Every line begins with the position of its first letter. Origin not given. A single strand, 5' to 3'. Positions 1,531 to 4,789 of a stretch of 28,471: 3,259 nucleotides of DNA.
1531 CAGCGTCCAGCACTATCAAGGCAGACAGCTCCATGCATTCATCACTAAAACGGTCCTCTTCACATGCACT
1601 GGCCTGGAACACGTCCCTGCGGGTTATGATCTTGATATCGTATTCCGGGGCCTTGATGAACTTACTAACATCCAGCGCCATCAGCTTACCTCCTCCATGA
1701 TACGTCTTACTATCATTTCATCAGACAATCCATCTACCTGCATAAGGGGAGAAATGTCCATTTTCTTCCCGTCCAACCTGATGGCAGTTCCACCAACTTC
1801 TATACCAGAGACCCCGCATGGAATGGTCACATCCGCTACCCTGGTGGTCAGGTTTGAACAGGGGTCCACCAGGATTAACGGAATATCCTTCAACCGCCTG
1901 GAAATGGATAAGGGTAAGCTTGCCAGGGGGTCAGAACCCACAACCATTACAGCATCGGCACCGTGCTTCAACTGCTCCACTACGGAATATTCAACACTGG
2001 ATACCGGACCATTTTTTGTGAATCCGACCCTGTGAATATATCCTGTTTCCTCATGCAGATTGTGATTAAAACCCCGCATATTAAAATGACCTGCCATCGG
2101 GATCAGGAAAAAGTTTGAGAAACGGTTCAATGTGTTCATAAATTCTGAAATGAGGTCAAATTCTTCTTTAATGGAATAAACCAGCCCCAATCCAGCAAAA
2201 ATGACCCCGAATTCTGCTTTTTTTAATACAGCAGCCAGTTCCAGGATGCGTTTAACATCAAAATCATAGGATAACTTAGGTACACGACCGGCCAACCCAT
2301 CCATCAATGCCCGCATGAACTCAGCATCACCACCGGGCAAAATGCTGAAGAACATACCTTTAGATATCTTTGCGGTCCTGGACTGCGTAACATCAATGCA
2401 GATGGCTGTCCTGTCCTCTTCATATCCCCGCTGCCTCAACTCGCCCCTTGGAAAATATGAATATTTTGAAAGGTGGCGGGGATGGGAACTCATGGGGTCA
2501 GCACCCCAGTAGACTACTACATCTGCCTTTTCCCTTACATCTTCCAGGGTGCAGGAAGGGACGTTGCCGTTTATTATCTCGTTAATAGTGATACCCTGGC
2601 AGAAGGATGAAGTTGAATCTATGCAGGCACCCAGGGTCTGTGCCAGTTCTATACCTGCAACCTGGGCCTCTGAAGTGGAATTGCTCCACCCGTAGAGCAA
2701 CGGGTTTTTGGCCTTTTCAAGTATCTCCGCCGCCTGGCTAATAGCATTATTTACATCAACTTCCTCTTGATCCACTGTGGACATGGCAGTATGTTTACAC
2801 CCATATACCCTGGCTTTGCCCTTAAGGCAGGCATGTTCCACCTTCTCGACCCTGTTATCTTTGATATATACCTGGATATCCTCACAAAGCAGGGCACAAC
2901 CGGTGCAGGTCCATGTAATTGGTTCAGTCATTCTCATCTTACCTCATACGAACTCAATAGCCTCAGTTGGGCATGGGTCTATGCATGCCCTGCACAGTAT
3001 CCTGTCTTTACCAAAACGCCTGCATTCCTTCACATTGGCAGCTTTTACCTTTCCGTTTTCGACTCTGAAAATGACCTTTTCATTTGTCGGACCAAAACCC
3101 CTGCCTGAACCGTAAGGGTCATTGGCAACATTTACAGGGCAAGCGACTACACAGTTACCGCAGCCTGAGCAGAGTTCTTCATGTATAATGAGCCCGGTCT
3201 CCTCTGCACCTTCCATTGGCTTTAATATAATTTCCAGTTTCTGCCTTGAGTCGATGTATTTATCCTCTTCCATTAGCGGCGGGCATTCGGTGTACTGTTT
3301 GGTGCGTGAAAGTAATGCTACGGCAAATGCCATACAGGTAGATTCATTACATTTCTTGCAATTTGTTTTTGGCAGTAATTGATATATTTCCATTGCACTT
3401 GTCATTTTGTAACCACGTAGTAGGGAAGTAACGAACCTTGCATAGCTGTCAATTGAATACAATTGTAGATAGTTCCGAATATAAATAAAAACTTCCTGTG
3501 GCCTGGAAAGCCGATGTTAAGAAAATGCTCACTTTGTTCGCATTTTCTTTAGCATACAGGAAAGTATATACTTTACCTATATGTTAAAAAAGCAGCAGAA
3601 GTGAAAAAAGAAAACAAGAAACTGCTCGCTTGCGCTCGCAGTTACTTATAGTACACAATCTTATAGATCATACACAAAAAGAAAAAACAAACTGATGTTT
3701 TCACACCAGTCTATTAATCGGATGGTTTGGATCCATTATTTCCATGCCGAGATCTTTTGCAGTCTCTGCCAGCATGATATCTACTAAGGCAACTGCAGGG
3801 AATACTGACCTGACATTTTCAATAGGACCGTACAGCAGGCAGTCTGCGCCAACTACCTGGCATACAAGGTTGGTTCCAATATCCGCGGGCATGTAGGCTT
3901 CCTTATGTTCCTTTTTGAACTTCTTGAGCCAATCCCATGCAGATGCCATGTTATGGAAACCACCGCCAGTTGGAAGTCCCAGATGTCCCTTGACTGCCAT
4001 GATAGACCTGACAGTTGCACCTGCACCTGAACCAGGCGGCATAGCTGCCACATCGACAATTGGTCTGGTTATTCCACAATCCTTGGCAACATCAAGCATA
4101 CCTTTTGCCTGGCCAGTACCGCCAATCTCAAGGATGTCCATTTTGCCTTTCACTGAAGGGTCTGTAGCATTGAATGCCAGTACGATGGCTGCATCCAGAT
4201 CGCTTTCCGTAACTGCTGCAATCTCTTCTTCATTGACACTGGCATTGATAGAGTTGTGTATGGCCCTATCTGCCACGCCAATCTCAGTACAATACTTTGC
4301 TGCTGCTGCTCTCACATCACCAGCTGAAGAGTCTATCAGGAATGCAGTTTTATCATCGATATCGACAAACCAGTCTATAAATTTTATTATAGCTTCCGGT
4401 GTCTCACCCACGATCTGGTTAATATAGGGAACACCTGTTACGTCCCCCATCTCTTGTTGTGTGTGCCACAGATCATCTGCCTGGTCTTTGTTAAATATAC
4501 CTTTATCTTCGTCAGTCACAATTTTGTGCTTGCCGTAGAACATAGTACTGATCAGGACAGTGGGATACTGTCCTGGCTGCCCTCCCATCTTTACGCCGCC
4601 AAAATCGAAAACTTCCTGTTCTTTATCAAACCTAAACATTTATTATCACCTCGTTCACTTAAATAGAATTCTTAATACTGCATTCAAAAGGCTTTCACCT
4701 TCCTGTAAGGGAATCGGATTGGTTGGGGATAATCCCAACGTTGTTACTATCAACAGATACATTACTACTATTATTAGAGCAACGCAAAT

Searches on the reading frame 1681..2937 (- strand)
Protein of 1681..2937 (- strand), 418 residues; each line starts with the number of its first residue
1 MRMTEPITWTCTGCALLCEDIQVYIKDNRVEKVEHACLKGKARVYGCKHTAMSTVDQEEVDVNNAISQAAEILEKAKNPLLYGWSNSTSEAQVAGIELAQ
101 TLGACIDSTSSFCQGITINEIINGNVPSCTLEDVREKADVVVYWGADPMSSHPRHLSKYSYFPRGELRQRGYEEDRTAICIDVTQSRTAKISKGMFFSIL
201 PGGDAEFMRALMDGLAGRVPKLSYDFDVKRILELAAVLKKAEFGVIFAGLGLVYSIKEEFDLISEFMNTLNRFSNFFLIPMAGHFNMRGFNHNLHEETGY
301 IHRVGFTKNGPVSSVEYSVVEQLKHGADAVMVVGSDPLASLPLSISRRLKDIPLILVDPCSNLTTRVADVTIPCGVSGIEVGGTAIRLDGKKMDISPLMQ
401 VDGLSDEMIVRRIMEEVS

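Call 56: search_protein_families(library=pfam, proteins=[window:1681-2937:-])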
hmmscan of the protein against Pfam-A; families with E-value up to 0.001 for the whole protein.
window:1681-2937:- (418 aa): 2 families
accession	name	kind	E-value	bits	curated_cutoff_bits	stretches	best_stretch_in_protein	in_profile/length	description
PF00384.28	Molybdopterin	-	3.4e-05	23.5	24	0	62-153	22-123/353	Molybdopterin oxidoreductase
PF00205.28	TPP_enzyme_M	-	8e-05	22.8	30.4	0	66-110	1-46/137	Thiamine pyrophosphate enzyme, central domain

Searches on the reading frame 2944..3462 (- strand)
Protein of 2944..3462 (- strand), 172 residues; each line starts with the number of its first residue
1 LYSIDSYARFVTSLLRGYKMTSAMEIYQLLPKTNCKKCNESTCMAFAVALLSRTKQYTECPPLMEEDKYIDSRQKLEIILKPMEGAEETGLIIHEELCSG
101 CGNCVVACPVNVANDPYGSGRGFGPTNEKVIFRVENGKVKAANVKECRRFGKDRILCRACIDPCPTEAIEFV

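Call 56: search_protein_families(library=pfam, proteins=[window:2944-3462:-])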
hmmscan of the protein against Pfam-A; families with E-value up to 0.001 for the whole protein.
window:2944-3462:- (172 aa): 10 families
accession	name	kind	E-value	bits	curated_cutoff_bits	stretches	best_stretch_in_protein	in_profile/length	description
PF04060.18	FeS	-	1e-12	48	23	1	30-62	1-33/33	Putative Fe-S cluster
PF00037.32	Fer4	-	1.6e-09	37.7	21.1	1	92-112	2-22/24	4Fe-4S binding domain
PF13237.11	Fer4_10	-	1.5e-06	28.5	25.5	1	92-165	3-53/53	4Fe-4S dicluster domain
PF12838.12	Fer4_7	-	1.3e-05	26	27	0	34-112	4-52/52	4Fe-4S dicluster domain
PF14697.11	Fer4_21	-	3.5e-05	24.3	35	0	86-110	29-53/59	4Fe-4S dicluster domain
PF12797.12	Fer4_2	-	4.7e-05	23.5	24.5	1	92-110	4-22/22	4Fe-4S binding domain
PF13183.11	Fer4_8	-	0.00013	22.9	27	0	34-112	4-68/68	4Fe-4S dicluster domain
PF13187.11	Fer4_9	-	0.00017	22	27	1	98-169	2-52/52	4Fe-4S dicluster domain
PF12837.12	Fer4_6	-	0.00073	19.8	25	1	95-112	6-23/24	4Fe-4S binding domain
PF12800.12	Fer4_4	-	0.00092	19.8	24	1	96-110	2-16/17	4Fe-4S binding domain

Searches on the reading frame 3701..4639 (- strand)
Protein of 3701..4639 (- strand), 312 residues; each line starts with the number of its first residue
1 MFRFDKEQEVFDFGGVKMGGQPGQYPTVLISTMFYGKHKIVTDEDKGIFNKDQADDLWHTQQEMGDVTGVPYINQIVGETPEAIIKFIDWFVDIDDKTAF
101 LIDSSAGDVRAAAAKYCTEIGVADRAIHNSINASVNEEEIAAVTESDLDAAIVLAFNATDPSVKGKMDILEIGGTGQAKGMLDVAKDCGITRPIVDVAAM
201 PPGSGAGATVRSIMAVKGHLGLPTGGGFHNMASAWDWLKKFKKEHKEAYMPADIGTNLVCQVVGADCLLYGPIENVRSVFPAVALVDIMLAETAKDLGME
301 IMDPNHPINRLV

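Call 18: find_related_loci(query=window:3701-4639:-, collection=genome_contigs, flank=1500)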
Query window:3701-4639:- (312 aa) in genome_contigs; peptide patterns used: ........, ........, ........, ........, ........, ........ (x = any residue, [..] = any of these).
252 stretches matched a pattern; 208 encode a relative of the query (tblastn E <= 1e-3); the best 80 are kept; 80 distinct loci.
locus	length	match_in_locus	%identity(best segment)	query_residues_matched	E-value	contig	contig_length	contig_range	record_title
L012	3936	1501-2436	100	1-312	0e+0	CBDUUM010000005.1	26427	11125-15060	MAG TPA_asm: uncultured Methanosarcinales archaeon isolate SRR21487742_binner12_Refined_145 genome assembly, contig: ERZ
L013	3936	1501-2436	98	1-312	0e+0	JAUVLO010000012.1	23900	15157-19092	MAG: Methanosarcinales archaeon isolate CSMAG_508 CSMAG_508_k141_338357_length_23900_cov_61.8262, whole genome shotgun s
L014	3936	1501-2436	98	1-312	0e+0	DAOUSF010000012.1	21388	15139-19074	MAG TPA_asm: Methanosarcinales archaeon isolate CSMAG_539 CSMAG_539_k127_134855_length_21388_cov_17.9176, whole genome s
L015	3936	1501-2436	96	1-312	0e+0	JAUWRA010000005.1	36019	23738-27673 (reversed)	MAG: Methanosarcinales archaeon isolate CSMAG_2516 CSMAG_2516_k141_442592_length_36019_cov_122.6338, whole genome shotgu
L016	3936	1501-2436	92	1-312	0e+0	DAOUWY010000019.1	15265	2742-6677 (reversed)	MAG TPA_asm: Methanosarcinales archaeon isolate CSMAG_887 CSMAG_887_k141_104314_length_15265_cov_314.0700, whole genome 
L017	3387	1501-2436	91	1-312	0e+0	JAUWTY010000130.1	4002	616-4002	MAG: Methanosarcinales archaeon isolate CSMAG_2592 CSMAG_2592_k141_506363_length_4002_cov_11.3706, whole genome shotgun 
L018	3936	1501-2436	91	1-312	0e+0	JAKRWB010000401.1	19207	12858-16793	MAG: ANME-2 cluster archaeon isolate MAG_011 MAG_011_Methanosarcinales_contig_3217459, whole genome shotgun sequence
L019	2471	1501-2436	91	1-312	0e+0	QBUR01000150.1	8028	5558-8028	MAG: Candidatus Methanocomedens sp. isolate HMMV-459A3 NCGIHKKB_43, whole genome shotgun sequence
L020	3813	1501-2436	88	1-312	0e+0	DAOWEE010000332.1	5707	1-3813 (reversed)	MAG TPA_asm: Methanosarcinales archaeon isolate CSMAG_1931 CSMAG_1931_k141_3028468_length_5707_cov_32.6281, whole genome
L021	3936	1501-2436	88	1-312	0e+0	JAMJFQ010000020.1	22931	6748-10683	MAG: ANME-2 cluster archaeon isolate B4-03 NODE_268_length_22931_cov_293.518622, whole genome shotgun sequence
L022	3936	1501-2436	88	1-312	0e+0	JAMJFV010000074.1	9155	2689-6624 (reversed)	MAG: ANME-2 cluster archaeon isolate B4-08 NODE_74_length_9155_cov_7.831758, whole genome shotgun sequence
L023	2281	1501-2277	92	1-259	2e-171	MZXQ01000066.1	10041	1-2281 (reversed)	MAG: ANME-2 cluster archaeon HR1 5133_contig_19.2, whole genome shotgun sequence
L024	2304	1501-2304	88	1-268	2e-171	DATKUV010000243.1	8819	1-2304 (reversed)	MAG TPA_asm: Candidatus Nanoarchaeia archaeon isolate SMAG_U14116 k141_43626, whole genome shotgun sequence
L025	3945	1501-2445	72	1-311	3e-159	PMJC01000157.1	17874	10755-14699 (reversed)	MAG: Methanosarcina sp. isolate fen_51 73.20120600_E3D.137_contig_32913, whole genome shotgun sequence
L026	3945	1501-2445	71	1-311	3e-158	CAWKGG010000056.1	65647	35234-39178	MAG: uncultured Methanosarcinaceae archaeon isolate MFD01223.bin.2.83 genome assembly, contig: contig_4016, whole genome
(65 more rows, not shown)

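Call 56: search_protein_families(library=pfam, proteins=[window:3701-4639:-])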
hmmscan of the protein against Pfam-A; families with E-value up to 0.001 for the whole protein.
window:3701-4639:- (312 aa): 1 family
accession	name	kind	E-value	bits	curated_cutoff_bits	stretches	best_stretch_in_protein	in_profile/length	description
PF02007.24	MtrH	-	1.9e-137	457.8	22.8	1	6-301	1-298/299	Tetrahydromethanopterin S-methyltransferase MtrH subunit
